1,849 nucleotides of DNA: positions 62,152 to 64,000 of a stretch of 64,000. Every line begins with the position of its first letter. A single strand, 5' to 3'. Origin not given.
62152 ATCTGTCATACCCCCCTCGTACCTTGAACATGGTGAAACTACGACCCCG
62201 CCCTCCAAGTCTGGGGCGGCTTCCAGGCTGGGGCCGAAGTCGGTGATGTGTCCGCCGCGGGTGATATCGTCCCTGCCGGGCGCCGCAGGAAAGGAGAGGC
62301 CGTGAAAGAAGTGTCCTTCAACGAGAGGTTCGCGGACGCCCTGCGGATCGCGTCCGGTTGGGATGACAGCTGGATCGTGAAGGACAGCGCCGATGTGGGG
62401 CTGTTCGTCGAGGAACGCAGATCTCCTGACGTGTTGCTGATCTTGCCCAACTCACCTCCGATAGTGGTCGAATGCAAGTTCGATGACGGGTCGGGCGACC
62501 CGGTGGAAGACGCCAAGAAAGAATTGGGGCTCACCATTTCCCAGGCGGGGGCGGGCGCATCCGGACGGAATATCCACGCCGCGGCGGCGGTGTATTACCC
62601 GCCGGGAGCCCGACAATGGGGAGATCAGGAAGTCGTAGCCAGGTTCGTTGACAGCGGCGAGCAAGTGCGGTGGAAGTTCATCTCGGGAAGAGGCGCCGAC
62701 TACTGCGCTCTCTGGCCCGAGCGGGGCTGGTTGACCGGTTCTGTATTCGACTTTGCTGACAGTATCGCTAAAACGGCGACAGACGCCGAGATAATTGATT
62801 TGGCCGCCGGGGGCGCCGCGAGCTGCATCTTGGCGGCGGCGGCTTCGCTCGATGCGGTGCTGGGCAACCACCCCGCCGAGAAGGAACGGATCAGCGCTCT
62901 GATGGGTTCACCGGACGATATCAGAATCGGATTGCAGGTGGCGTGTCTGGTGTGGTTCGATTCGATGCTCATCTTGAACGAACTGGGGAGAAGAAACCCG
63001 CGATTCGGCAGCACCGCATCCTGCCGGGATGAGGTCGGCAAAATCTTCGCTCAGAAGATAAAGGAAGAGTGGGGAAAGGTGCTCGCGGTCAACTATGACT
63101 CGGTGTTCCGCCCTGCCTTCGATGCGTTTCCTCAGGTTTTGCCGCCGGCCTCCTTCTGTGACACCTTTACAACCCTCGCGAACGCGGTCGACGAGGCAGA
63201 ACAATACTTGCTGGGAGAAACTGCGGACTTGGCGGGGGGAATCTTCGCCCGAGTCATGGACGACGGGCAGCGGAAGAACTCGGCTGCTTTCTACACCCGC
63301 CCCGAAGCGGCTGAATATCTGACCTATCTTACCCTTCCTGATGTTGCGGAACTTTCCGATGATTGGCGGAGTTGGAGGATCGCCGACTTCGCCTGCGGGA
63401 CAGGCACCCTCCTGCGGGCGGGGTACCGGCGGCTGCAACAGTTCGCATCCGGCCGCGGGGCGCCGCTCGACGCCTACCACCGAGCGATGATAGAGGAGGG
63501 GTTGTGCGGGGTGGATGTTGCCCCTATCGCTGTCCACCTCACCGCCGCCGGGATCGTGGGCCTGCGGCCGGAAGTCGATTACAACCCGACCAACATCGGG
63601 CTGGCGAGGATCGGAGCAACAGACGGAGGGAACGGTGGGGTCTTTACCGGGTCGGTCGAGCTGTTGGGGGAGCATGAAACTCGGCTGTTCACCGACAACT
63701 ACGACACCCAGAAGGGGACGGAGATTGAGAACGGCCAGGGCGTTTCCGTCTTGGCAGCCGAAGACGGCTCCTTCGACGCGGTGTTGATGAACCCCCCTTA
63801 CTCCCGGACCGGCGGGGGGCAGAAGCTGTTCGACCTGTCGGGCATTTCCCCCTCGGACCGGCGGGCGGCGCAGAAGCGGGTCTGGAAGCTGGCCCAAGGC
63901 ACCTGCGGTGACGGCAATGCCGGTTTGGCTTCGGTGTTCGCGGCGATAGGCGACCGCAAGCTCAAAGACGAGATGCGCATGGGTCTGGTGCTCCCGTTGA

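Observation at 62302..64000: Unannotated >560-codon open frame at the window end encodes a type IIG/IIL restriction-modification enzyme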

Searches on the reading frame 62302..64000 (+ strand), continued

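Call 17: search_protein_families(library=padloc, proteins=[P0001, L001:12079-13269:+, L001:13270-16173:-], max_evalue=0.01)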
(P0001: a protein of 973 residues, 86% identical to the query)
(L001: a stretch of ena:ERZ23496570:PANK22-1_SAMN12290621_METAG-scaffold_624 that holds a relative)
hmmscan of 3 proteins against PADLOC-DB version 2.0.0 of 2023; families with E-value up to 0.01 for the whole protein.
P0001 (973 aa): 8 families
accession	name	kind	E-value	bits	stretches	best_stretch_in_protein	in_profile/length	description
PDLC03338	MTase_II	-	4.3e-08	30.3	1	301-416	103-211/604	Type II methyltransferase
PDLC03624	REase_MTase_IIG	-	3.5e-06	23.2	1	308-396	399-487/1271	Type IIG restriction enzyme-methyltransferase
PDLC03623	REase_MTase_IIG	-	3.6e-05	19.8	1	310-416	286-389/1022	Type IIG restriction enzyme-methyltransferase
PDLC03029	MTase_I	-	0.00012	18.7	1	324-384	173-234/661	Type I methyltransferase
PDLC03021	MTase_I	-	0.00086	16.2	0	320-415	156-242/491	Type I methyltransferase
PDLC04134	mad2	-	0.0015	15.4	0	359-597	294-429/492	mads_2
PDLC03630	REase_MTase_IIG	-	0.0039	13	0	345-412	394-460/1100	Type IIG restriction enzyme-methyltransferase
PDLC03599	REase_MTase_IIG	-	0.0056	12.6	0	344-387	336-379/959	Type IIG restriction enzyme-methyltransferase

L001:12079-13269:+ (396 aa): 0 families

L001:13270-16173:- (967 aa): 10 families
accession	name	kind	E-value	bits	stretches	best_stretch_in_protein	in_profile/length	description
PDLC04134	mad2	-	5.6e-13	46.5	1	266-621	221-448/492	mads_2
PDLC03338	MTase_II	-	1e-11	42.3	2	538-589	274-325/604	Type II methyltransferase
PDLC03348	MTase_II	-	1.1e-07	28.8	1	287-408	191-308/727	Type II methyltransferase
PDLC03630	REase_MTase_IIG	-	5.3e-05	19.2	1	273-403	326-460/1100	Type IIG restriction enzyme-methyltransferase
PDLC03021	MTase_I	-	0.00011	19.1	1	331-406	175-242/491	Type I methyltransferase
PDLC02529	PglX|PglXI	-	0.00022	17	1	343-406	223-287/1189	PglX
PDLC03623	REase_MTase_IIG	-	0.0029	13.5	1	307-409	293-391/1022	Type IIG restriction enzyme-methyltransferase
PDLC03604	REase_MTase_IIG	-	0.0064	12.5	1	344-376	385-417/1011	Type IIG restriction enzyme-methyltransferase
PDLC03267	MTase_II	-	0.0095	12.9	0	554-593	159-198/539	Type II methyltransferase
PDLC03285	MTase_II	-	0.0098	13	0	554-592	159-197/413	Type II methyltransferase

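Call 21: find_related_loci(query=A3, collection=genome_contigs, flank=10000)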
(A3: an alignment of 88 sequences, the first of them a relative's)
Query A3 (973 aa) in genome_contigs; peptide patterns used: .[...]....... (x = any residue, [..] = any of these).
600 stretches matched a pattern (row limit reached: there are more); 314 encode a relative of the query (tblastn E <= 1e-3); the best 80 are kept; 80 distinct loci.
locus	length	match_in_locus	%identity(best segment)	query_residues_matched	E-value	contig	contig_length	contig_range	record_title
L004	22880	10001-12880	49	3-970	0e+0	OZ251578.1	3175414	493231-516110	MAG: Candidatus Spongiisociaceae bacterium isolate e66f1d62-28d5-4ec1-b84d-980f6b68271e genome assembly, chromosome: 1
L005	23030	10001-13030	34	1-967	2e-140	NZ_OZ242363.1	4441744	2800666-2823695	MAG: Candidatus Poriferisodalis sp. isolate 3ecd5611-abd8-4ec1-8e8b-c033b5c04d4f chromosome 1, complete sequence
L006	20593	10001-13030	35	1-967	5e-140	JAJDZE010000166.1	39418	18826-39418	MAG: Acidimicrobiia bacterium isolate jk18x40bins.18 k141_818279, whole genome shotgun sequence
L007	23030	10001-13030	34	1-967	3e-137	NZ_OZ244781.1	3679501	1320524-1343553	MAG: Candidatus Poriferisodalis sp. isolate c3018eb0-1123-4d97-bc7b-de5a35ff26ec chromosome 1, complete sequence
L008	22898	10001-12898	33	3-967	3e-128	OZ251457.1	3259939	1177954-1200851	MAG: Dehalococcoidia bacterium isolate 625aef2d-bb65-4528-802e-f9b0f5c04a3f genome assembly, chromosome: 1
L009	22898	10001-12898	32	3-967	2e-127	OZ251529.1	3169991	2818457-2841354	MAG: Dehalococcoidia bacterium isolate 64543fda-5a3a-48f4-bbbd-4b73dd240877 genome assembly, chromosome: 1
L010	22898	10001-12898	32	3-967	2e-120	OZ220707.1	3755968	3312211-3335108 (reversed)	MAG: Rhodothermales bacterium isolate 73463979-71cf-475a-bf3e-fc0c682d52d1 genome assembly, chromosome: 1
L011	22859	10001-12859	32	3-967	1e-118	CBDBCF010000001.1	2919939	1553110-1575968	MAG: Longimicrobiales bacterium isolate 5ba556fa-f514-4f4d-91d9-400db578e60d genome assembly, contig: contig_1, whole ge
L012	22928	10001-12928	31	3-970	2e-118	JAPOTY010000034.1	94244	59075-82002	MAG: Gammaproteobacteria bacterium isolate CAR4_bin_12 NODE_42_length_94244_cov_11.2627, whole genome shotgun sequence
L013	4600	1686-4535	31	2-967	8e-118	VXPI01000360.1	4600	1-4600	MAG: Gammaproteobacteria bacterium isolate SB0662_bin_52 NODE_11299_length_4600_cov_24.694609, whole genome shotgun sequ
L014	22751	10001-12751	32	40-970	2e-116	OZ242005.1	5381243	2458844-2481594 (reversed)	MAG: Candidatus Latescibacterota bacterium isolate 4361563e-baaa-404a-b280-629f4181b36f genome assembly, chromosome: 1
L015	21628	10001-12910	31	3-967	6e-117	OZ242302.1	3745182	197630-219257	MAG: Rhodothermales bacterium isolate 073f09b9-7bb2-4d87-bfd8-7931eea96a09 genome assembly, chromosome: 1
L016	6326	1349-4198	30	2-967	3e-114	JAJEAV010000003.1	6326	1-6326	MAG: Gammaproteobacteria bacterium isolate jk18x7bins.8 k141_282917, whole genome shotgun sequence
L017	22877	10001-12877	31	1-967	6e-113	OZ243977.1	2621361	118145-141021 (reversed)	MAG: Dehalococcoidia bacterium isolate 7f9773e7-94d2-4cdc-9af9-5f80bc638774 genome assembly, chromosome: 1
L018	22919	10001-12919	32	1-967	5e-107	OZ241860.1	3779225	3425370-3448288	MAG: Dehalococcoidia bacterium isolate 622caf9c-9a0b-40dd-93ad-3e8d7e620a5e genome assembly, chromosome: 1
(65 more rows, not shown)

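Call 32: search_solved_structures(query=A3, max_evalue=1, show_alignments=2)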
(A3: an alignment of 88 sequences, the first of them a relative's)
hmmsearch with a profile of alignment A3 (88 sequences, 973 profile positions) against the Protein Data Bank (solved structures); distinct sequences matched with E-value up to 1: 19.
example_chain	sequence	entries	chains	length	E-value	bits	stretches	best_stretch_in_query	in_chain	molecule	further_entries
4xqk_A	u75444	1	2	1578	0.0041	18.4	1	479-605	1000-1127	LlaBIII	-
9ewz_C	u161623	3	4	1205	0.0079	17.4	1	355-417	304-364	Adenine-specific methyltransferase BrxX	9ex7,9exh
8zek_A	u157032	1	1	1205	0.0079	17.4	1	355-417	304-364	site-specific DNA-methyltransferase (adenine-specific)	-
7lo5_A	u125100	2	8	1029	0.011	16.9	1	483-597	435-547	Site-specific DNA-methyltransferase (adenine-specific)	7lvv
9ohl_C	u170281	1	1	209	0.016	16.5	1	487-535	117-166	rRNA N(6)-adenosine-methyltransferase METTL5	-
6h2u_A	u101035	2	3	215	0.017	16.3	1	487-535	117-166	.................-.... protein 5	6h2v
8c45_A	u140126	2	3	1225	0.09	13.9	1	355-424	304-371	site-specific DNA-methyltransferase (adenine-specific)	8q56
1wy7_A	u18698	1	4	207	0.11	13.7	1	482-513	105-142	hypothetical protein PH1948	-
2okc_A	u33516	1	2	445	0.21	12.7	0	359-408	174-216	Type I restriction enzyme StySJI M protein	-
3u09_A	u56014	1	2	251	0.29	12.3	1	175-279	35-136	3-oxoacyl-[acyl-carrier-protein] reductase FabG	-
3tzk_A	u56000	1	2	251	0.35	12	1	176-279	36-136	3-oxoacyl-[acyl-carrier protein] reductase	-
3lkd_A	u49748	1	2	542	0.43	11.7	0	484-505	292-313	Type I restriction-modification system methyltransferase subunit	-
2ozv_A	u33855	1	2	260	0.57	11.3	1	419-502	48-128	Hypothetical protein Atu0636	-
1g38_A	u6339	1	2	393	0.69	11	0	488-583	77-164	MODIFICATION METHYLASE TAQI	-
1aqi_A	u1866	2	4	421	0.78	10.8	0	488-583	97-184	ADENINE-N6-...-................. TAQI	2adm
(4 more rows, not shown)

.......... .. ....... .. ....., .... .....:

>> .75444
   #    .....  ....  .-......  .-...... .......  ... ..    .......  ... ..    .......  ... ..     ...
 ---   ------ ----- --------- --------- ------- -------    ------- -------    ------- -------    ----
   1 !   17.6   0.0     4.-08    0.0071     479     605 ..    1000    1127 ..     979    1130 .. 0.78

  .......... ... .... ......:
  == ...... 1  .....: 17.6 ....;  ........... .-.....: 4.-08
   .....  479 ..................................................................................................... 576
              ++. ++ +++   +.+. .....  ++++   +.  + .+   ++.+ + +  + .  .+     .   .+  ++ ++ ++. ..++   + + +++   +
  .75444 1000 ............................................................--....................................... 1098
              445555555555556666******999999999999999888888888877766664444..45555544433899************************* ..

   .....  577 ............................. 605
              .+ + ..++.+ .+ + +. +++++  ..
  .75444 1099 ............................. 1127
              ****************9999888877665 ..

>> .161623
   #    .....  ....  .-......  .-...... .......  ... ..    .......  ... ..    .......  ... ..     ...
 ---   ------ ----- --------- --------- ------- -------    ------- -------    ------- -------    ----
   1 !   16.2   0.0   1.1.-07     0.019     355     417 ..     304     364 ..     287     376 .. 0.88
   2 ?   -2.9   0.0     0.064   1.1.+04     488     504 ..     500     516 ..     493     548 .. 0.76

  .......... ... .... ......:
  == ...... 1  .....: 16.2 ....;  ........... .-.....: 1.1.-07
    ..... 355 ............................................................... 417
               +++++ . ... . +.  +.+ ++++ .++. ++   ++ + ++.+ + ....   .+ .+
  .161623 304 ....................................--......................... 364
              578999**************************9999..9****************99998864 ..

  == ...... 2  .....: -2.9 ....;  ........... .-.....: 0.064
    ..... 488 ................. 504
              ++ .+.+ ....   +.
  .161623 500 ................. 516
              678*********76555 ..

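Call 38: predict_structure(alignment_id=A3)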
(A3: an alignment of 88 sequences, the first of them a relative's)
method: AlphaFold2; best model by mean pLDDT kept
length: 973 residues; sequences in the alignment: 88
mean_pLDDT: 90.1   pTM: 0.92
mean pLDDT of the five models: 90.1, 89.5, 88.9, 88.6, 88.4
residues with pLDDT >= 90: 688; 70-90: 226; 50-70: 34; < 50: 25
segments of 3 or more residues with pLDDT < 50: 460-481
pLDDT, mean of each block of 10 residues (from residue 1): 93 93 84 81 92 96 93 96 91 97 94 92 96 95 96 92 90 95 95 94 89 94 90 89 93 93 80 93 94 94 81 83 66 93 95 95 86 95 93 92 86 86 81 81 72 77 45 42 75 93 64 83 90 93 94 97 95 95 97 86 80 96 96 93 97 96 97 95 94 96 93 94 95 94 95 84 93 93 95 95 96 96 96 94 93 98 98 91 93 97 97 96 96 98 95 96 88 42
secondary structure, 60 per line:
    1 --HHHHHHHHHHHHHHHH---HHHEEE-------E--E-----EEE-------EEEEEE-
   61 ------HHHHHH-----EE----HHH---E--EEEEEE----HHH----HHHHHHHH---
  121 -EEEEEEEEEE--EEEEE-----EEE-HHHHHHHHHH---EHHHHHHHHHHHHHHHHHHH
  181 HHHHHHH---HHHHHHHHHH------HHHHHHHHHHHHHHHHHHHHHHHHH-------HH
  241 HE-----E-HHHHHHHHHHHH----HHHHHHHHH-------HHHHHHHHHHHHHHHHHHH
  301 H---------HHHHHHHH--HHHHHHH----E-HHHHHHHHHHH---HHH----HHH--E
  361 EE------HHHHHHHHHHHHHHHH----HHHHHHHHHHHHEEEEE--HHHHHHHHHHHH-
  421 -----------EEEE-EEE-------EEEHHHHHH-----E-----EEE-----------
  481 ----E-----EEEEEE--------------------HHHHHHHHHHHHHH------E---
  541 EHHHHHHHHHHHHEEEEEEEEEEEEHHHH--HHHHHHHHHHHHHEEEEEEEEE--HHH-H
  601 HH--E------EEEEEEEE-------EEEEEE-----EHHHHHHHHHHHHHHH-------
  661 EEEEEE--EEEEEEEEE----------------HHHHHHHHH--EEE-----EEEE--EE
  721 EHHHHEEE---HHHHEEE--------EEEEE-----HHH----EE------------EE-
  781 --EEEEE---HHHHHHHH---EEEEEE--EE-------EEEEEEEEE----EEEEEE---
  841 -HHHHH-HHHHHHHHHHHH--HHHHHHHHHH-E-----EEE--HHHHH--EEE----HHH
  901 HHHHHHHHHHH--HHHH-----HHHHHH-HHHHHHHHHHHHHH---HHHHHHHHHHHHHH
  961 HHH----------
elements in order (helices of 4 or more, strands of 3 or more residues): H3-18 E25-27 E44-46 E54-59 H67-72 E93-98 H110-117 E122-131 E134-138 E144-146 H148-157 H162-187 H191-200 H207-231 H250-261 H266-274 H282-301 H311-318 H321-327 H334-344 E360-362 H369-384 H389-400 E401-405 H408-419 E432-435 E437-439 E447-449 H450-455 E467-469 E491-496 H517-530 H542-553 E554-565 H566-569 H572-584 E585-593 E612-619 E627-632 H639-653 E661-666 E669-677 H694-702 E705-707 E713-716 E719-721 H722-725 E726-728 H732-735 E736-738 E747-751 E783-787 H791-798 E802-807 E819-827 E832-837 H842-846 H848-859 H862-871 E879-881 H884-888 E891-893 H898-911 H914-917 H923-928 H930-943 H947-963

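Call 41: fold_search(model_id=the predicted structure, library=pdb)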
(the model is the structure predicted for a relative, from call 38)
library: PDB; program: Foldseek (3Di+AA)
matches with E <= 10: 613; with E <= 0.001: 89
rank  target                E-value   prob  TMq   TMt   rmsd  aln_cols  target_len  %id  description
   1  3s1s                  2.1e-17  1.00  0.34  0.37  17.3      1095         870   12  Characterization and crystal structure of the type IIG restriction endonuclease BpuSI (released 2011-07-13)
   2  7lni_A                5.3e-16  1.00  0.39  0.66   7.4       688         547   11  SeMet CamA Adenine Methyltransferase Complexed to Cognate Substrate DNA (released 2021-05-19)
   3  7lt5_B                1.4e-15  1.00  0.40  0.64   8.3       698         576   12  CamA Adenine Methyltransferase Complexed to Cognate Substrate DNA and Cofactor SAH (released 2021-05-19)
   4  7rfn_C                1.4e-15  1.00  0.39  0.64   7.0       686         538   11  CamA Adenine Methyltransferase Complexed to Cognate Substrate DNA and Inhibitor SGC8158 (released 2021-09-15)
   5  7rfk_C                1.9e-15  1.00  0.39  0.63   7.6       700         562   12  CamA Adenine Methyltransferase Complexed to Cognate Substrate DNA and Inhibitor Sinefungin (released 2021-09-15)
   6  7rfm_B                2.4e-15  1.00  0.40  0.65   8.3       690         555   12  CamA Adenine Methyltransferase Complexed to Cognate Substrate DNA and Inhibitor EPZ004777 (released 2021-09-15)
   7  8cxs_A                2.4e-15  1.00  0.39  0.65   7.6       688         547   11  CamA Adenine Methyltransferase Complexed to Cognate Substrate DNA and Inhibitor MTA (released 2023-01-11)
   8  7lt5_C                2.5e-15  1.00  0.40  0.64   7.0       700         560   12  CamA Adenine Methyltransferase Complexed to Cognate Substrate DNA and Cofactor SAH (released 2021-05-19)
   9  7lnj_A                2.8e-15  1.00  0.39  0.65   7.2       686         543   11  CamA Adenine Methyltransferase Complexed to Cognate Substrate DNA (released 2021-05-19)
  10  8cxy_C                2.8e-15  1.00  0.38  0.64   7.4       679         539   11  CamA Adenine Methyltransferase Complexed to Cognate Substrate DNA and Inhibitor N6-(2-Phenethyl)adenosine (Compound 8) (released 2023-01-11)
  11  7rfm_C                3.8e-15  1.00  0.38  0.64   7.2       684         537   12  CamA Adenine Methyltransferase Complexed to Cognate Substrate DNA and Inhibitor EPZ004777 (released 2021-09-15)
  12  7rfl_B                4.2e-15  1.00  0.39  0.64   8.2       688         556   12  CamA Adenine Methyltransferase Complexed to Cognate Substrate DNA and Inhibitor SGC0946 (released 2021-09-15)
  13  7lni_B                4.4e-15  1.00  0.39  0.64   8.4       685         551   12  SeMet CamA Adenine Methyltransferase Complexed to Cognate Substrate DNA (released 2021-05-19)
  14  7lni_C                4.7e-15  1.00  0.39  0.65   6.9       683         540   11  SeMet CamA Adenine Methyltransferase Complexed to Cognate Substrate DNA (released 2021-05-19)
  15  7rfk_B                6.4e-15  1.00  0.39  0.62   8.4       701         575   12  CamA Adenine Methyltransferase Complexed to Cognate Substrate DNA and Inhibitor Sinefungin (released 2021-09-15)
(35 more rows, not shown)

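Call 57: list_cluster_members(proteins=[P0038, P0042, P0047, P0060, P0064, P0065, P0083, P0096, P0100, P0108])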
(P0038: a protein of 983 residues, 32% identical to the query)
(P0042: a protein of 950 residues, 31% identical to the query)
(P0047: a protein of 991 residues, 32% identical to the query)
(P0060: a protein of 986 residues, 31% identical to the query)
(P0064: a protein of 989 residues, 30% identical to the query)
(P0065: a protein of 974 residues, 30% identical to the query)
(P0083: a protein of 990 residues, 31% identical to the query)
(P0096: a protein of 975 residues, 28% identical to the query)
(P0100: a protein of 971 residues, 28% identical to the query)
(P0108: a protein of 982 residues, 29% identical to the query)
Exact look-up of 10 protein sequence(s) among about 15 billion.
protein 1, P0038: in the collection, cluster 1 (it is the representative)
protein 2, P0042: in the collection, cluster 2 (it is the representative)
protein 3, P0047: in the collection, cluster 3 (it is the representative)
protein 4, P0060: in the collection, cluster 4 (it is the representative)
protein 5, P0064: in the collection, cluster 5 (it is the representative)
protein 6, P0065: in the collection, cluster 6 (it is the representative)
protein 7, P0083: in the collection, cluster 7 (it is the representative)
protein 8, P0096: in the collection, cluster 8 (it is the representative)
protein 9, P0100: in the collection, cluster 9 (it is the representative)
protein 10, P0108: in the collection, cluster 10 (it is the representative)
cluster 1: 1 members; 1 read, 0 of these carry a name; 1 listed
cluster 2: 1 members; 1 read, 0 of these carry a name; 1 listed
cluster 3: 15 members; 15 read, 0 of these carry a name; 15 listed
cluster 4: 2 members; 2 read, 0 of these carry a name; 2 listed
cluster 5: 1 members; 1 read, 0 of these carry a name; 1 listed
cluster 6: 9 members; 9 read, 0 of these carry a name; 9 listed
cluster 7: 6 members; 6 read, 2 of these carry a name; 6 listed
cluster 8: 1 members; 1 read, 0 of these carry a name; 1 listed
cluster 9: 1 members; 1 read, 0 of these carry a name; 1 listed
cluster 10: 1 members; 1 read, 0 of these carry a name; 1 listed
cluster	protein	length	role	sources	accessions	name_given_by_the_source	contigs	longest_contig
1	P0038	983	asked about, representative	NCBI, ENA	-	-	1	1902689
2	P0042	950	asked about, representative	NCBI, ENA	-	-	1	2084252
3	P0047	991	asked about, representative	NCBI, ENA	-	-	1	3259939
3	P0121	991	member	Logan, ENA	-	-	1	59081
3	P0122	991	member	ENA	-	-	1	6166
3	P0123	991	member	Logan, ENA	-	-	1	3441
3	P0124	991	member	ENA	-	-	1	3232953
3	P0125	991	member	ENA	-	-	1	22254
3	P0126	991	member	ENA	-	-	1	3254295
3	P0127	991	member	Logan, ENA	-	-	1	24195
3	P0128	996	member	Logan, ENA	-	-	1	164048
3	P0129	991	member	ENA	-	-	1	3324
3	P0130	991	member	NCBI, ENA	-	-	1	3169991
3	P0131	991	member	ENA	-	-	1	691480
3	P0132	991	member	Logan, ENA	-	-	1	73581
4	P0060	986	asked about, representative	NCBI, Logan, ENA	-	-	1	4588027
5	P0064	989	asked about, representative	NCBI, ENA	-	-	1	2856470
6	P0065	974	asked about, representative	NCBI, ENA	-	-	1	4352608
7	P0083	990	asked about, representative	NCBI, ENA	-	-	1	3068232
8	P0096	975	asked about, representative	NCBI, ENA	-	-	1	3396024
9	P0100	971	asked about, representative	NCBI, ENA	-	-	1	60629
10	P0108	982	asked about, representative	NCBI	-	-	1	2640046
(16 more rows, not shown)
